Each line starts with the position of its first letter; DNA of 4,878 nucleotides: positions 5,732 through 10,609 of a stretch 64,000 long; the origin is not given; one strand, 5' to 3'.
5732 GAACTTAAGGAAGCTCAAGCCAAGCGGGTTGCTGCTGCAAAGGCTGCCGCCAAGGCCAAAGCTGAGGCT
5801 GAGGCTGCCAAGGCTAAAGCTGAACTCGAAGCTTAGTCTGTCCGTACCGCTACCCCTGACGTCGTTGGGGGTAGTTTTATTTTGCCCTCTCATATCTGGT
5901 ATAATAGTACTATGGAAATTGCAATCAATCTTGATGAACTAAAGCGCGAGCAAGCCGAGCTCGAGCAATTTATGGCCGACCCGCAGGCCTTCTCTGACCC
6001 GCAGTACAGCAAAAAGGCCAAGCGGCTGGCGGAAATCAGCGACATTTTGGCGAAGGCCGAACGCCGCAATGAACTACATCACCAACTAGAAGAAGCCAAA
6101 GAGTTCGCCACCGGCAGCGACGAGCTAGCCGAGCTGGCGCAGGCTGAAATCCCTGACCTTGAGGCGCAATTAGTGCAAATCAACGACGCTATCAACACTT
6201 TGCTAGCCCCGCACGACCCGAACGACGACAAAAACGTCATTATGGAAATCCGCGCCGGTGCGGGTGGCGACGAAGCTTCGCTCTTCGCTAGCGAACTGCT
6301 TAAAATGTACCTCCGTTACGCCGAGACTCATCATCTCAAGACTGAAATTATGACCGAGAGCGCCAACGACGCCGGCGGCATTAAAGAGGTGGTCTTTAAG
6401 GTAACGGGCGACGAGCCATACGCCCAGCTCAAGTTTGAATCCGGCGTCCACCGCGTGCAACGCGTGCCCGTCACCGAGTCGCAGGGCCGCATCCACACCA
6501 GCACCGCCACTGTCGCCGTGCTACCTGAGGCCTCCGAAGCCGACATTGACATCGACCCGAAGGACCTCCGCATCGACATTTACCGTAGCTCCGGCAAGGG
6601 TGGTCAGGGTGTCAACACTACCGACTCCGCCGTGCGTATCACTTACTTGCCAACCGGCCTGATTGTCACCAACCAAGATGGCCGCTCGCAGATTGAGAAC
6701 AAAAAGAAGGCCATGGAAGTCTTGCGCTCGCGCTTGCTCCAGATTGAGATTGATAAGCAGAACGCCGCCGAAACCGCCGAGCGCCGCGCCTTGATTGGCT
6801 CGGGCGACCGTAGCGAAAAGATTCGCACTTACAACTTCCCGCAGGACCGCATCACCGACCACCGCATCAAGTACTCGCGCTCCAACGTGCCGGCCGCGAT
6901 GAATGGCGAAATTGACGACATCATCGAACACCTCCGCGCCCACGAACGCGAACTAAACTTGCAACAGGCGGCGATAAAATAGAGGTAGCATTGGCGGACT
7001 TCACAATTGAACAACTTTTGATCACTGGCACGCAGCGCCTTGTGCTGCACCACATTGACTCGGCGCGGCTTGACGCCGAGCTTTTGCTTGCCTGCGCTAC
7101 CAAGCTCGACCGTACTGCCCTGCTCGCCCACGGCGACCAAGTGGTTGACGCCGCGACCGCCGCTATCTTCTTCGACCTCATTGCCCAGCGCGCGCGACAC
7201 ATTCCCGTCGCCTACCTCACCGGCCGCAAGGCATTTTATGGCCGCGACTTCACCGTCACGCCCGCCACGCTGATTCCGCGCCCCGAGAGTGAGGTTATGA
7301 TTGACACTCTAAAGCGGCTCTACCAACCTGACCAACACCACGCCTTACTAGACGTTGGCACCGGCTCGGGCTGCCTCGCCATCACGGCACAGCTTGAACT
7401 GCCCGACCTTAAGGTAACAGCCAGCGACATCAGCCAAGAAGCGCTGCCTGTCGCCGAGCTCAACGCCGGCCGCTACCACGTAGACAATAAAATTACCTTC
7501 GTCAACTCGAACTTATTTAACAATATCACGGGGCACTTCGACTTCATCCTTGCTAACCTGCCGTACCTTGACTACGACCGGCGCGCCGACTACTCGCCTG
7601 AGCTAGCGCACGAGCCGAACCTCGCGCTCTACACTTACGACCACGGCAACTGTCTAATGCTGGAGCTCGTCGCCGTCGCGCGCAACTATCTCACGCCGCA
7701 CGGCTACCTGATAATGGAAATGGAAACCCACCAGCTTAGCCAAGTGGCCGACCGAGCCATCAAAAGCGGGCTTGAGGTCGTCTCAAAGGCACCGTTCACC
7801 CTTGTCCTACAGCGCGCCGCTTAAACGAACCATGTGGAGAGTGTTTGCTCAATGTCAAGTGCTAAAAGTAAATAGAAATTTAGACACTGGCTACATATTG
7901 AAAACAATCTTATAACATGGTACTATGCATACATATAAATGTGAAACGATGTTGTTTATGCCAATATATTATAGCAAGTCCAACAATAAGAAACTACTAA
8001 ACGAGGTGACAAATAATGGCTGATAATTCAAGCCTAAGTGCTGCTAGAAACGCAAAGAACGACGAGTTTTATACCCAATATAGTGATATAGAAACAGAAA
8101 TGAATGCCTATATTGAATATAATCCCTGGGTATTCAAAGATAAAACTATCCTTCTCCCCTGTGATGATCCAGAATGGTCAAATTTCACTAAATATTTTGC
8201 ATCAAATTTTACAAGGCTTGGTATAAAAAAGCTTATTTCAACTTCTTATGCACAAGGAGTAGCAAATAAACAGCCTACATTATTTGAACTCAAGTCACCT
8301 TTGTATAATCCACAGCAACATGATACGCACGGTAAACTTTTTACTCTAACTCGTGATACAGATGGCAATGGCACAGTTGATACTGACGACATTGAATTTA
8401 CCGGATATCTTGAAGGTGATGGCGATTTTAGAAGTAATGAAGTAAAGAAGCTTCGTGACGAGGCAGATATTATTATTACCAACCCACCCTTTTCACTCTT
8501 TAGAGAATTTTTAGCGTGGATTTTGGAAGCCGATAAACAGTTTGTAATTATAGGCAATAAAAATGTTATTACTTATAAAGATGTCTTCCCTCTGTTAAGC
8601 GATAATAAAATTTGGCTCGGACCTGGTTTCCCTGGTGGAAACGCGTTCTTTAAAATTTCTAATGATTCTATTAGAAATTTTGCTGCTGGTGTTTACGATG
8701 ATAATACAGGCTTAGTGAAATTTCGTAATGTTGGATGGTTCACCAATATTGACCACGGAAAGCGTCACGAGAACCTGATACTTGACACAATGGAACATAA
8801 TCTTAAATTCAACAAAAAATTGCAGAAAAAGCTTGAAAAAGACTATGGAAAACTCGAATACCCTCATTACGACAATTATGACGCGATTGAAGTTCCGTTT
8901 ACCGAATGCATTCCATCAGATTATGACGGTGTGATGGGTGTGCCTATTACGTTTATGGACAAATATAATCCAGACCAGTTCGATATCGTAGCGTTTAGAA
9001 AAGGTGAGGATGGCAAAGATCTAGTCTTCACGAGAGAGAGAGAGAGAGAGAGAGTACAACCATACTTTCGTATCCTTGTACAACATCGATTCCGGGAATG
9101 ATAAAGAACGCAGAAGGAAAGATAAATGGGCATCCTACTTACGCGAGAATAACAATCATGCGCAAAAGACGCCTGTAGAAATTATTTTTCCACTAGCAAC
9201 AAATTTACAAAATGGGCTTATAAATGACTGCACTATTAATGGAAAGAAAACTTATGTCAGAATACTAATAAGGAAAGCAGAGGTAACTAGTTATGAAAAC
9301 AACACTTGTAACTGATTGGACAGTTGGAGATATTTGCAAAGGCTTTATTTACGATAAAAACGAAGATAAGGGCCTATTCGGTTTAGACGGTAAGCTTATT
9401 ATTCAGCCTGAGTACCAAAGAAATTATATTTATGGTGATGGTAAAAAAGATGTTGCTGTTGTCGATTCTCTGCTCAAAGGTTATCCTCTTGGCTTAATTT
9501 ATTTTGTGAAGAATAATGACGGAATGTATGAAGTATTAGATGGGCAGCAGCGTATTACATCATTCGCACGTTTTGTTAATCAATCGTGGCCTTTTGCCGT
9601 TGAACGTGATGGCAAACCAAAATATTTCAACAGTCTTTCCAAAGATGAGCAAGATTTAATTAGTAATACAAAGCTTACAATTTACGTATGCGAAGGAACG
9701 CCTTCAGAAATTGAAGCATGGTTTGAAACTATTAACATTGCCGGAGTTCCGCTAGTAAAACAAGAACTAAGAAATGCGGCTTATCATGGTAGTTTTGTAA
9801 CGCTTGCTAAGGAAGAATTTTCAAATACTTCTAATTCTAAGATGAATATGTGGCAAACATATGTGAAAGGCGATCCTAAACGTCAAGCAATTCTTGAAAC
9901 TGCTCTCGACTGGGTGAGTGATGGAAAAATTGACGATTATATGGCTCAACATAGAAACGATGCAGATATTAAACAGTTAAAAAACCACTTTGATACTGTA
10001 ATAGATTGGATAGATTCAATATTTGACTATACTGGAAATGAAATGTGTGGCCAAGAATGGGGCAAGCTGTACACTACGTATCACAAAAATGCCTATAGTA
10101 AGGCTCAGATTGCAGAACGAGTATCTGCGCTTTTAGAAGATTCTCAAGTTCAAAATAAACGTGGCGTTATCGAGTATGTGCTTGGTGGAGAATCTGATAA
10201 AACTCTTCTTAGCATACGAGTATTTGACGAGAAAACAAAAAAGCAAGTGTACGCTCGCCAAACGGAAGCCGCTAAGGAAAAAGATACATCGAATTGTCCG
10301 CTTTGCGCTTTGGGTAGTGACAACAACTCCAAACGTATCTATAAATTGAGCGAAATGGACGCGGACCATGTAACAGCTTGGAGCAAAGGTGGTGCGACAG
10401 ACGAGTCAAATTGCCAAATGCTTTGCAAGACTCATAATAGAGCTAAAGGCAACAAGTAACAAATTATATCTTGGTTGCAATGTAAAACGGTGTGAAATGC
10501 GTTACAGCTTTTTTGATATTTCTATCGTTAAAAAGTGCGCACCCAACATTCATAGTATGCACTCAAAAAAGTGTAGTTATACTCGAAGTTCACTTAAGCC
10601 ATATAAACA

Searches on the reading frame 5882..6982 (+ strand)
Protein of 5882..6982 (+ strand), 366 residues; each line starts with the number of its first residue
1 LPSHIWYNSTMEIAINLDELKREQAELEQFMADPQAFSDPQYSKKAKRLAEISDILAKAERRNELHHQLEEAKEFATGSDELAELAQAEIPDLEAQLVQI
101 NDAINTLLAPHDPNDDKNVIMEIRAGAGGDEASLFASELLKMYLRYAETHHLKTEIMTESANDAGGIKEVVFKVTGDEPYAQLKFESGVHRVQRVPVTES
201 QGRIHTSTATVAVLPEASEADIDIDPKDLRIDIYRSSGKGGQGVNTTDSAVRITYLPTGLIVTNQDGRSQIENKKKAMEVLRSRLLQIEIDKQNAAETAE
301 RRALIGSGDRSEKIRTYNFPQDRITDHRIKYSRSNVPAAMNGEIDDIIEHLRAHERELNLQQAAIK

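Call 8: search_protein_families(library=pfam, proteins=[window:5882-6982:+], max_evalue=0.001)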
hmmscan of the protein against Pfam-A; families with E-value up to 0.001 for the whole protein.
window:5882-6982:+ (366 aa): 3 families
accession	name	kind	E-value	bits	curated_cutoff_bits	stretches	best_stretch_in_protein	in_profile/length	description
PF03462.23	PCRF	-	3.3e-66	223.3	24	1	21-211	2-194/194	PCRF domain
PF00472.26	RF-1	-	8.2e-41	139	35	1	219-328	2-116/116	RF-1 domain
PF16326.10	ABC_tran_CTD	-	0.00063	20.4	32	1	17-62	17-63/69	ABC transporter C-terminal domain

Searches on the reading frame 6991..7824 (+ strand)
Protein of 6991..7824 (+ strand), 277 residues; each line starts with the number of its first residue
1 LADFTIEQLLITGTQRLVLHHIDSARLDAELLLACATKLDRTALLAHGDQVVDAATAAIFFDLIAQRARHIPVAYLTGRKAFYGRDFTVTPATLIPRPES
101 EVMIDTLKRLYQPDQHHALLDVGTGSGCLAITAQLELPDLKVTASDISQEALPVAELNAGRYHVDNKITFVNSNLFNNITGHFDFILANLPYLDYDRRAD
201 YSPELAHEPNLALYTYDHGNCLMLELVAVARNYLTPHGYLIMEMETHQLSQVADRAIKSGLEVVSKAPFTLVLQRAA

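Call 8: search_protein_families(library=pfam, proteins=[window:6991-7824:+], max_evalue=0.001)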
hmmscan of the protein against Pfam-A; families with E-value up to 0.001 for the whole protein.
window:6991-7824:+ (277 aa): 11 families
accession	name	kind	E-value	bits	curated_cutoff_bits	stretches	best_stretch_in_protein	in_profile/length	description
PF17827.6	PrmC_N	-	1e-19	71.2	23.4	1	8-78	1-71/71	PrmC N-terminal domain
PF05175.20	MTS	-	3.3e-15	56.6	23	1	100-192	20-108/170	Methyltransferase small domain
PF06325.19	PrmA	-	8.6e-11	42.3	22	1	104-190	152-234/296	Ribosomal protein L11 methyltransferase (PrmA)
PF13847.12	Methyltransf_31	-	2.3e-07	31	27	1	115-246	3-113/145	Methyltransferase domain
PF13649.12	Methyltransf_25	-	3.6e-07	31.2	27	1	120-198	2-82/97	Methyltransferase domain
PF08242.18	Methyltransf_12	-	4e-07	31.1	30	1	120-189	1-72/98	Methyltransferase domain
PF01170.24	UPF0020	-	2.9e-05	24.3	22.3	1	134-194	72-133/197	RMKL-like, methyltransferase domain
PF08241.18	Methyltransf_11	-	0.00018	22.5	21.2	1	120-189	1-67/95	Methyltransferase domain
PF09445.16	Methyltransf_15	-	0.00039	20.5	22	1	118-186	3-75/165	RNA cap guanine-N2 methyltransferase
PF13489.12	Methyltransf_23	-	0.00044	20.4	27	0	101-189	7-88/164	Methyltransferase domain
PF12847.13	Methyltransf_18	-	0.00069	20.1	27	0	115-181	14-81/151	Methyltransferase domain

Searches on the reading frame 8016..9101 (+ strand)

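Call 8: search_protein_families(library=pfam, proteins=[window:8016-9101:+], max_evalue=0.001)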
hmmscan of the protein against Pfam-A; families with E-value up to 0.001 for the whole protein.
window:8016-9101:+ (361 aa): 1 family
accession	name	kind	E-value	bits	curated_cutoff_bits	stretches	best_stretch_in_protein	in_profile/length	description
PF13651.11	EcoRI_methylase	-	1.2e-119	400.1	26.4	1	7-334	2-307/345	Adenine-specific methyltransferase EcoRI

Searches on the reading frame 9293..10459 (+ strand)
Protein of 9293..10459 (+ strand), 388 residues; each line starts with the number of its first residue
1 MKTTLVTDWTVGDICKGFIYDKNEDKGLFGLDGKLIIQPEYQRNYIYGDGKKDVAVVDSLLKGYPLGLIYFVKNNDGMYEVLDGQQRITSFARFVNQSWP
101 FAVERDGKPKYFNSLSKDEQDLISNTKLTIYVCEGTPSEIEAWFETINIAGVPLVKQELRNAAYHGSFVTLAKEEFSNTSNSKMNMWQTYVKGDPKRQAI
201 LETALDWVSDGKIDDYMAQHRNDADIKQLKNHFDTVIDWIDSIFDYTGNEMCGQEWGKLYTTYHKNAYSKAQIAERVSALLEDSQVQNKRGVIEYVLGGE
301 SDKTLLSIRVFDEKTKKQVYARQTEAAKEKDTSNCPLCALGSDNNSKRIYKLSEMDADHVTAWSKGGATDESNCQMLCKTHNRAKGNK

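Call 8: search_protein_families(library=pfam, proteins=[window:9293-10459:+], max_evalue=0.001)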
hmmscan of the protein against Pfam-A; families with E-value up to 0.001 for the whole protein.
window:9293-10459:+ (388 aa): 2 families
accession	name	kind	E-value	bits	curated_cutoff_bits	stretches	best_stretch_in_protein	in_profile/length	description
PF03235.19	GmrSD_N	-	1.8e-20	74.4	33.2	1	36-164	12-198/199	GmrSD restriction endonuclease, N-terminal domain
PF01844.29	HNH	-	6.7e-08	33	21.4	1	353-388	12-47/47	HNH endonuclease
